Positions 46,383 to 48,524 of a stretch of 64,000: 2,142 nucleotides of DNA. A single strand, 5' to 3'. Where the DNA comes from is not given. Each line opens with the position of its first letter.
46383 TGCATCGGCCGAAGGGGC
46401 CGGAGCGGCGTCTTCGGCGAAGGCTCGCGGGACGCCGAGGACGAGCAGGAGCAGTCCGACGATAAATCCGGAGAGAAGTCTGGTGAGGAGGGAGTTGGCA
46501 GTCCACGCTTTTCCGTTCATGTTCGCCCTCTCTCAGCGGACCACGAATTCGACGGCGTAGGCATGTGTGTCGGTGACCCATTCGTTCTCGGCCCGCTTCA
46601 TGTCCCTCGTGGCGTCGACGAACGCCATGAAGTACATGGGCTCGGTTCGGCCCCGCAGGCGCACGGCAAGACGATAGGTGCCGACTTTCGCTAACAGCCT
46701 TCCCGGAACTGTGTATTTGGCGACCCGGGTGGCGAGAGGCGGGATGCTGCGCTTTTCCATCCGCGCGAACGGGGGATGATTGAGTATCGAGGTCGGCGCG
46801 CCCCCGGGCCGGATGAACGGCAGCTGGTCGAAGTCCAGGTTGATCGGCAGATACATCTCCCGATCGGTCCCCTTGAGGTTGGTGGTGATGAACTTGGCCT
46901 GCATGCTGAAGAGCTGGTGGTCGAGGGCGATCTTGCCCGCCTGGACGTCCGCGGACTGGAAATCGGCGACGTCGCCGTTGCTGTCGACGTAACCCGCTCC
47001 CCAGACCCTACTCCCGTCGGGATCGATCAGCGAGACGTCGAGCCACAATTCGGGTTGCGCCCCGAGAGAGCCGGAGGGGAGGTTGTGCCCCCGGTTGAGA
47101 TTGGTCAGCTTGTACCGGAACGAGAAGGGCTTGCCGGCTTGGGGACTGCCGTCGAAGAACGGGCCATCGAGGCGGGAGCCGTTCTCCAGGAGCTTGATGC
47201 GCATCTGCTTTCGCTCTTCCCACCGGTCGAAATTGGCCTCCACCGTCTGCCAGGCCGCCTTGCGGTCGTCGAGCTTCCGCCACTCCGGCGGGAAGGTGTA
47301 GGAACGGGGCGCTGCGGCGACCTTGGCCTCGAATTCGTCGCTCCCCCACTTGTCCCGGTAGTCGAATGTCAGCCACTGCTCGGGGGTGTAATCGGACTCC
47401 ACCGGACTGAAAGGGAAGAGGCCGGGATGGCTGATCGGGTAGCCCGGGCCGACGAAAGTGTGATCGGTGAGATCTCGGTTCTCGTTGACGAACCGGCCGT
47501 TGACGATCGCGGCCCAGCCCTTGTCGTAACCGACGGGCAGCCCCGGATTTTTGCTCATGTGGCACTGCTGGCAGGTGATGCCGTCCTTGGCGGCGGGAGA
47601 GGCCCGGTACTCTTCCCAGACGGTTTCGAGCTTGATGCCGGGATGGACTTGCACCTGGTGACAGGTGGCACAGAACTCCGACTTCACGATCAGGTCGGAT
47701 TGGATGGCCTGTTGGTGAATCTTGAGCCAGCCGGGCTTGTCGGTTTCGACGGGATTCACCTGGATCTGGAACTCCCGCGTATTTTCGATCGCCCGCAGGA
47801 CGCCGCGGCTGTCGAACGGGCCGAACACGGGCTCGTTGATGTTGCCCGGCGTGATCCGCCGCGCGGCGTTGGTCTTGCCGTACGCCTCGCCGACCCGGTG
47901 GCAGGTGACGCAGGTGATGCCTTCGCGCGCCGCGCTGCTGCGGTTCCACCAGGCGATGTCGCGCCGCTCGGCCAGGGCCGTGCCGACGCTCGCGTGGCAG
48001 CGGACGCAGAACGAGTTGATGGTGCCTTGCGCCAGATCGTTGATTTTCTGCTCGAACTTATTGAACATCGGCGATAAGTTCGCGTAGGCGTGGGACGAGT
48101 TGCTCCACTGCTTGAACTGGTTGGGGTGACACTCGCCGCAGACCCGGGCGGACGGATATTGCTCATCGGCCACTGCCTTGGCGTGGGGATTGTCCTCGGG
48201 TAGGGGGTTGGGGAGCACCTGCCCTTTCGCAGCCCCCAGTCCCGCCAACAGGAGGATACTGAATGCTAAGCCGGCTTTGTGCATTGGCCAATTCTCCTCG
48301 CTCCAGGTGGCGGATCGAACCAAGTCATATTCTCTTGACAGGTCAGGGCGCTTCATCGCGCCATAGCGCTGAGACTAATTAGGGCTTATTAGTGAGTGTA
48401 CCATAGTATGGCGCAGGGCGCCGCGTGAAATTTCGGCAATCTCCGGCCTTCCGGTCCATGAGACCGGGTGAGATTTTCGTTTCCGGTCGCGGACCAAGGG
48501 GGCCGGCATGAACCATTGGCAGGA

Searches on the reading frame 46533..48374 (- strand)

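Call 77: search_protein_families(library=pfam, proteins=[window:46533-48374:-], max_evalue=0.001)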
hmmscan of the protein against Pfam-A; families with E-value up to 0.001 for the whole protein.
window:46533-48374:- (613 aa): 5 families
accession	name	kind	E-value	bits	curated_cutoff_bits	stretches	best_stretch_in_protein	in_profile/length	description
PF13435.11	Cytochrome_C554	-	6.2e-11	43.5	20.8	1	78-159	1-83/84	Cytochrome c554 and c-prime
PF22113.1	Mtrc-MtrF_II-IV_dom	-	1.2e-07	31.9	30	1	74-165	78-169/176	Outer membrane cytochrome MtrC/MtrF-like, domains II/IV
PF14522.11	Cytochrome_C7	-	5.4e-07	29.8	24.8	0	75-160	12-67/67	Cytochrome c7 and related cytochrome c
PF14537.11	Cytochrom_c3_2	-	8.1e-07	29.9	25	0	79-161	9-66/79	Cytochrome c3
PF03264.19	Cytochrom_NNT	-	5.3e-05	23.4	24.1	0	119-160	124-165/174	NapC/NirT cytochrome c family, N-terminal region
